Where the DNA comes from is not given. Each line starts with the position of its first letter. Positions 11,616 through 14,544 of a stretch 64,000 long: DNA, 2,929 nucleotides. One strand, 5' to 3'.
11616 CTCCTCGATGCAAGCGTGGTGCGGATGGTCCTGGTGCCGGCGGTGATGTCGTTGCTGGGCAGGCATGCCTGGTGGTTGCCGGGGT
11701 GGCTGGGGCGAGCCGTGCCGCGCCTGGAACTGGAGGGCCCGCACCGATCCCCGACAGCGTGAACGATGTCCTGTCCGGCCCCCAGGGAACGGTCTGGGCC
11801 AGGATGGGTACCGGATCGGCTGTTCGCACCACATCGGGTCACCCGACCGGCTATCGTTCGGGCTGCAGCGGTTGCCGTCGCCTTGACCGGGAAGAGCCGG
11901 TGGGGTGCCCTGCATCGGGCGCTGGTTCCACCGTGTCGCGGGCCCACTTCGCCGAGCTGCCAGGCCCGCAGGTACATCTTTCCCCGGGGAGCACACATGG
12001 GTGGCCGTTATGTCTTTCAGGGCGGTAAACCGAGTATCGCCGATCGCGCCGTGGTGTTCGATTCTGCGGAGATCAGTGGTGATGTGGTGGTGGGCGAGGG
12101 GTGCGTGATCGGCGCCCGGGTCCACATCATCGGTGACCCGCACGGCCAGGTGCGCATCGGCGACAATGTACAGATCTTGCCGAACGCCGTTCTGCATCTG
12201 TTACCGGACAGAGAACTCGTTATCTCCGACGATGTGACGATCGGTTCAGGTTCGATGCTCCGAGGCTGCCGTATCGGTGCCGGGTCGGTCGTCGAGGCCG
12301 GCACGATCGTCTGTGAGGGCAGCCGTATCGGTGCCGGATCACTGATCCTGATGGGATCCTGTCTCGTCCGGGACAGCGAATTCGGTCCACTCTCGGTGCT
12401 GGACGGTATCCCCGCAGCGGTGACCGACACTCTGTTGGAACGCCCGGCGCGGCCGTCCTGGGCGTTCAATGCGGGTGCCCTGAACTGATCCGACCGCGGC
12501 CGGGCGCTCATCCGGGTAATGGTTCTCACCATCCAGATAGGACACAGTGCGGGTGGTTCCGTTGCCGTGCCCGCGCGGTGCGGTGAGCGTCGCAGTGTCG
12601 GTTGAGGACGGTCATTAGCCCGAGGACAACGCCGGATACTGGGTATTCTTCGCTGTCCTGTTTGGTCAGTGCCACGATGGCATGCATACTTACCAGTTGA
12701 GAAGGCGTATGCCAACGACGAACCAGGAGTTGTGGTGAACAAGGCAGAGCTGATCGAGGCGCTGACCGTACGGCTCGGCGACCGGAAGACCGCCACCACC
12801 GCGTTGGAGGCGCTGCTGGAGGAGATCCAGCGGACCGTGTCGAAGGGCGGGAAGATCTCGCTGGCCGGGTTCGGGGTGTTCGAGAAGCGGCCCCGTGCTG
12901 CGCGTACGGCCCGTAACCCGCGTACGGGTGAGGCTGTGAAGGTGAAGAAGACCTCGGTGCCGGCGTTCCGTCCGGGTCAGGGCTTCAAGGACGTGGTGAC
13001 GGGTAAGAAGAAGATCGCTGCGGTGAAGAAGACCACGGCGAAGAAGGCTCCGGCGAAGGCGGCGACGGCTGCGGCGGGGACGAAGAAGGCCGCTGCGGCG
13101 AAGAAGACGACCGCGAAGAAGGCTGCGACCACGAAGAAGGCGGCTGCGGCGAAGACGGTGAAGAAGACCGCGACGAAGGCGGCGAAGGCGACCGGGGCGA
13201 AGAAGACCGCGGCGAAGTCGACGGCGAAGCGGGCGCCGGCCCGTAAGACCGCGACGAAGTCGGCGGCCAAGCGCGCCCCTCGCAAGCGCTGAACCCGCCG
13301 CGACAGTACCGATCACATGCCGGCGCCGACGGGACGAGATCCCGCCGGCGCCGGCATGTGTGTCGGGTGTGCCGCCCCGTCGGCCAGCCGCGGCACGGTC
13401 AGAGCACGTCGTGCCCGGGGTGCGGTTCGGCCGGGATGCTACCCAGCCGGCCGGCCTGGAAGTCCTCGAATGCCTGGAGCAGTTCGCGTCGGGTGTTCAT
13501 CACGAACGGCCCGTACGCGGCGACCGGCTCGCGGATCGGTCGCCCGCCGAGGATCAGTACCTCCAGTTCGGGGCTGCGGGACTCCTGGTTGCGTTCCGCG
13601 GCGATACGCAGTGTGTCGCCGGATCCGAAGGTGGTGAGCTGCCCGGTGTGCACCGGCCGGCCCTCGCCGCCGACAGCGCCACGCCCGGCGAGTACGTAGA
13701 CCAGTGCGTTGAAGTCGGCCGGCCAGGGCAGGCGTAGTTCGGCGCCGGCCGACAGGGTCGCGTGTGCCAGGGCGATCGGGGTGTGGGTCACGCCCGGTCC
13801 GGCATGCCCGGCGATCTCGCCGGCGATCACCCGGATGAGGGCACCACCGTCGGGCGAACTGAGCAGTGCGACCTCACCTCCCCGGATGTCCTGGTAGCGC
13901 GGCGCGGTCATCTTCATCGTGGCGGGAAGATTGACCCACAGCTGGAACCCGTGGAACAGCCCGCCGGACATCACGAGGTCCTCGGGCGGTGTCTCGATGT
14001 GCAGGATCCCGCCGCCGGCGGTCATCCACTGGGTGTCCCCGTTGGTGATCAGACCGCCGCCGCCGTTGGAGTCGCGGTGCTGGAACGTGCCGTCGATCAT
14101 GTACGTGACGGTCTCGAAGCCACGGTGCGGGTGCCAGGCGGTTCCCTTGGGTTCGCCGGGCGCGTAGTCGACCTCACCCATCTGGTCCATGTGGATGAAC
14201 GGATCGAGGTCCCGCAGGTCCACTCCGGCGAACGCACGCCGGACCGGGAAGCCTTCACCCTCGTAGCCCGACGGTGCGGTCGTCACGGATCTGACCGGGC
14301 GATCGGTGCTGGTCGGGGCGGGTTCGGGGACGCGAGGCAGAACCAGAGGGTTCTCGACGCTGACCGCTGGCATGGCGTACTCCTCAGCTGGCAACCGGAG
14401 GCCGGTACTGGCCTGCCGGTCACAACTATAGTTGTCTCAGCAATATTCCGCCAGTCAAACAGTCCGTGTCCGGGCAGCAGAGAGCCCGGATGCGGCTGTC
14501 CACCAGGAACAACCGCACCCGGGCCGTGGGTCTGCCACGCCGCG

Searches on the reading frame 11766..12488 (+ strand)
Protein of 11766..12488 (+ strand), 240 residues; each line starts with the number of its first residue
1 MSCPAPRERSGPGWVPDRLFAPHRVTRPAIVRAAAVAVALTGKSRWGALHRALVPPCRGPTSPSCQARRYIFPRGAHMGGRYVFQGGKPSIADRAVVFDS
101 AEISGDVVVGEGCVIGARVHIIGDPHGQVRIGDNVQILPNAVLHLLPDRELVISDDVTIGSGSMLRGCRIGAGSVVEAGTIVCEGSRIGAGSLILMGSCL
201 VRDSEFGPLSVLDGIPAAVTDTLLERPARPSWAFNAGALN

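Call 82: search_protein_families(library=pfam, proteins=[window:11766-12488:+], max_evalue=0.00001)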
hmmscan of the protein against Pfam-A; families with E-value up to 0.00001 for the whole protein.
window:11766-12488:+ (240 aa): 2 families
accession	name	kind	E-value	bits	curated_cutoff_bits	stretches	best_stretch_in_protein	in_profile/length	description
PF00132.30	Hexapep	-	1.2e-15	56.8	27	0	167-194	7-34/36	Bacterial transferase hexapeptide (six repeats)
PF25084.1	LbH_EIF2B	-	1.1e-06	29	54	0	96-191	11-96/105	EIF2B subunit epsilon LbH domain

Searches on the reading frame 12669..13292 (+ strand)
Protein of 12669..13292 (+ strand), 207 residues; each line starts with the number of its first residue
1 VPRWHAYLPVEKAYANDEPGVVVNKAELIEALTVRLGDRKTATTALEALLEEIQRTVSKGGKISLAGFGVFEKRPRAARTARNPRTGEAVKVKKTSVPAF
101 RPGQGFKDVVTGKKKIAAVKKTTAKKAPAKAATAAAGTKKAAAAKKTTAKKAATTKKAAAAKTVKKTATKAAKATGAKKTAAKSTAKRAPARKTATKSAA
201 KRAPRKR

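Call 82: search_protein_families(library=pfam, proteins=[window:12669-13292:+], max_evalue=0.00001)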
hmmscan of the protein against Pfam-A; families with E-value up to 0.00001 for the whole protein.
window:12669-13292:+ (207 aa): 1 family
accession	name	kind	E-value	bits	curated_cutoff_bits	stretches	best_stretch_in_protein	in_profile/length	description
PF00216.26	Bac_DNA_binding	-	2.4e-24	85.8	22.4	1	23-110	1-89/90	Bacterial DNA-binding protein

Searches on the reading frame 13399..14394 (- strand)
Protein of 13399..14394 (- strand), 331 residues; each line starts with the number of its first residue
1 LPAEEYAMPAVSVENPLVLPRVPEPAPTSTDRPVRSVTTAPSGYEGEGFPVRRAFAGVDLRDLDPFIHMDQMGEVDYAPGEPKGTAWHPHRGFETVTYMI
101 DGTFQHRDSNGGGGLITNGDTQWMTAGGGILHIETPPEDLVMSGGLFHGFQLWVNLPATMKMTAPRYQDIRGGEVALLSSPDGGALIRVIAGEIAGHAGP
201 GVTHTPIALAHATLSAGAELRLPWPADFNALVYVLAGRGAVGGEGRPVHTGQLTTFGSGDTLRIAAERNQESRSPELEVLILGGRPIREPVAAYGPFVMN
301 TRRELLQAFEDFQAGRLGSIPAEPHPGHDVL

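Call 82: search_protein_families(library=pfam, proteins=[window:13399-14394:-], max_evalue=0.00001)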
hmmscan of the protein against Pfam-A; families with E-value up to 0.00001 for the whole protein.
window:13399-14394:- (331 aa): 2 families
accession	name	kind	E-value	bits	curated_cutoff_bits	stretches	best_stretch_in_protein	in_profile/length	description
PF02678.22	Pirin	-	3.4e-30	104.7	26.1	1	49-154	2-108/108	Pirin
PF05726.19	Pirin_C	-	1.9e-27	96.1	27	1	210-317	2-102/103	Pirin C-terminal cupin domain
